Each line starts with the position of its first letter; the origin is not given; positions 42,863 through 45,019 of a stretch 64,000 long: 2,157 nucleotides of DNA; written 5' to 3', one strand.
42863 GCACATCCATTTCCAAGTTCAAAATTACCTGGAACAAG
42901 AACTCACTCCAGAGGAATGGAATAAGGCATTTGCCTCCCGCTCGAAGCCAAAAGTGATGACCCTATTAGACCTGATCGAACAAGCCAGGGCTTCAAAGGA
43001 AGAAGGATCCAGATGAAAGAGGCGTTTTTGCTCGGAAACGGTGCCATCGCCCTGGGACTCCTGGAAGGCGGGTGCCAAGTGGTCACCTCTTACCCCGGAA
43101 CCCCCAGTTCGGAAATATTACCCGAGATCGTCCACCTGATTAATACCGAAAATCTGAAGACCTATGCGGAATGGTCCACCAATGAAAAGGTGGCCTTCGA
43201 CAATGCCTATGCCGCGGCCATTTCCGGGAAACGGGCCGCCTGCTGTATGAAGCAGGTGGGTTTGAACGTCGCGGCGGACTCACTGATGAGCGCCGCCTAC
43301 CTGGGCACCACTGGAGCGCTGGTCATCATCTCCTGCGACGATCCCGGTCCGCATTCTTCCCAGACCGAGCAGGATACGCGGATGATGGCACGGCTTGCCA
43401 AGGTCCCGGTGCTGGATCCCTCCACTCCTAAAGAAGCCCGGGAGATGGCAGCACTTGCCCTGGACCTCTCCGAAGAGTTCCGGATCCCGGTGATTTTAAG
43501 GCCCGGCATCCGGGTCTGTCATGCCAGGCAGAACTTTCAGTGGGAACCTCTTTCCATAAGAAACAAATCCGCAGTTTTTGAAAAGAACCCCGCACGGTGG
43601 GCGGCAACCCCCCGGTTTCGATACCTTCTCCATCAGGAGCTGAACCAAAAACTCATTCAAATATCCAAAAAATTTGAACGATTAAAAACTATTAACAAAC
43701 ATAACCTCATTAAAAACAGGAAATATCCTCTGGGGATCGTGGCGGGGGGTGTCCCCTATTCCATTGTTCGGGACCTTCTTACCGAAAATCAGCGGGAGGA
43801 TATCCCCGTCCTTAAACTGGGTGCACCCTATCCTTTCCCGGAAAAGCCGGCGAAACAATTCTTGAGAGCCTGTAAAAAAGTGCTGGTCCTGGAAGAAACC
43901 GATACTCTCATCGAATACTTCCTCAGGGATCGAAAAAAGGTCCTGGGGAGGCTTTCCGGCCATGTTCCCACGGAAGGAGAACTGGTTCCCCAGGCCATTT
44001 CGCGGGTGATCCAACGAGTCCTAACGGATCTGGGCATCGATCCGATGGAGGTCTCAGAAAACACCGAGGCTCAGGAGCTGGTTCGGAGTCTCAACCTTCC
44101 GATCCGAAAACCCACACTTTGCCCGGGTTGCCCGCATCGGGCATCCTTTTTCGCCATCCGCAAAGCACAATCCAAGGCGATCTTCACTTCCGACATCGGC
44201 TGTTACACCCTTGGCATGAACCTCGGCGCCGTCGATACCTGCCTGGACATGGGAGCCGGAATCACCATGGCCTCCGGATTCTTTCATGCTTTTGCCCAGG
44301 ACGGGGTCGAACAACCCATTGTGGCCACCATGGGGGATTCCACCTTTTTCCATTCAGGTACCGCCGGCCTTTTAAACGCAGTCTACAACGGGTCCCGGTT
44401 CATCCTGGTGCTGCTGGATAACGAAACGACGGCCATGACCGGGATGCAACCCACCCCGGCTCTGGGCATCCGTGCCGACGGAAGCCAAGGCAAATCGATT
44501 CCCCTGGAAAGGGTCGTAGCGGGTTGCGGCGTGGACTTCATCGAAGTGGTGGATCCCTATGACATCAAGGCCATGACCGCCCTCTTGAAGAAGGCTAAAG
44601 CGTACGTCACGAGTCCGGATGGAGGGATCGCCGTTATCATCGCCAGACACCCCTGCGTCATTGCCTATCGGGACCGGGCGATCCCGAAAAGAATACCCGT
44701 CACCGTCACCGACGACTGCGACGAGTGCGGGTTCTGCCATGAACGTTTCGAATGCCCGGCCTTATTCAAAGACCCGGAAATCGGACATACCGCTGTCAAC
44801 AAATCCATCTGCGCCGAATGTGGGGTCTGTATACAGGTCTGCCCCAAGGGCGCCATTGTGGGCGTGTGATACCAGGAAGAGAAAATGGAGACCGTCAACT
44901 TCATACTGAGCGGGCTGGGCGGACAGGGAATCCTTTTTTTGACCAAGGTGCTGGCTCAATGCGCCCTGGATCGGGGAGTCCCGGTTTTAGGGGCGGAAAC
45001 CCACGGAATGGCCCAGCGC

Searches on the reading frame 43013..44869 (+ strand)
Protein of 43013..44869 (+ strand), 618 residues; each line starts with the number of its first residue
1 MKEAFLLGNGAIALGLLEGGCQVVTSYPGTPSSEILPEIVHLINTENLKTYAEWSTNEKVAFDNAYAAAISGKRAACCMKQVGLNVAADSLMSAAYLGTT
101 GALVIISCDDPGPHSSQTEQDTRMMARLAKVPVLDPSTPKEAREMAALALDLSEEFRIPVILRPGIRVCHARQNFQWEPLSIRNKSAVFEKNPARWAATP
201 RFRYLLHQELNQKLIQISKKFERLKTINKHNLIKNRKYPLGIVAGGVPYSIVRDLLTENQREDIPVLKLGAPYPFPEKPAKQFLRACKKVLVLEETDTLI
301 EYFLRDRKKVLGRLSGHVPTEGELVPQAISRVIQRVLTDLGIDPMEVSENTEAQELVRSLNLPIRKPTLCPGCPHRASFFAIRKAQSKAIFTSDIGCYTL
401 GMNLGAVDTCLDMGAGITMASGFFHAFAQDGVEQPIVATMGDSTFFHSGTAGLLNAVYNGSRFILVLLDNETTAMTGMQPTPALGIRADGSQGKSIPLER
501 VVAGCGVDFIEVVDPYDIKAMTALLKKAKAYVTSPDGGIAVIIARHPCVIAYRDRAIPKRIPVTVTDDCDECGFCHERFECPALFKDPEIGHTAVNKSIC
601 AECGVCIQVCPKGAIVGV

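Call 41: search_protein_families(library=ncbifam, proteins=[window:43013-44869:+], max_evalue=0.00001)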
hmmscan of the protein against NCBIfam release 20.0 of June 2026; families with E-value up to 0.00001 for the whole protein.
window:43013-44869:+ (618 aa): 6 families
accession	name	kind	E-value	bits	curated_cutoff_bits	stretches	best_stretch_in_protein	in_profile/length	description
TIGR03336.1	IOR_alpha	equivalog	3.5e-192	639.9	650.9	1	3-615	2-595/595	indolepyruvate ferredoxin oxidoreductase subunit alpha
NF009589.0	PRK13030.1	subfamily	1.6e-37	128.8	816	1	79-481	124-545/1170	indolepyruvate ferredoxin oxidoreductase family protein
NF009588.0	PRK13029.1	subfamily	9.2e-21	73.5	952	1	79-481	124-561/1196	indolepyruvate ferredoxin oxidoreductase family protein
TIGR03710.1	OAFO_sf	subfamily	1.8e-18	66.5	482.75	1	3-162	193-356/561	2-oxoacid:acceptor oxidoreductase subunit alpha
NF005507.0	PRK07119.1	subfamily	1.2e-16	60.5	399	1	2-325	3-342/352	3-methyl-2-oxobutanoate dehydrogenase subunit VorB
NF006412.0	PRK08659.1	equivalog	8.5e-15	54.8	411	1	2-178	4-184/378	2-oxoacid:acceptor oxidoreductase subunit alpha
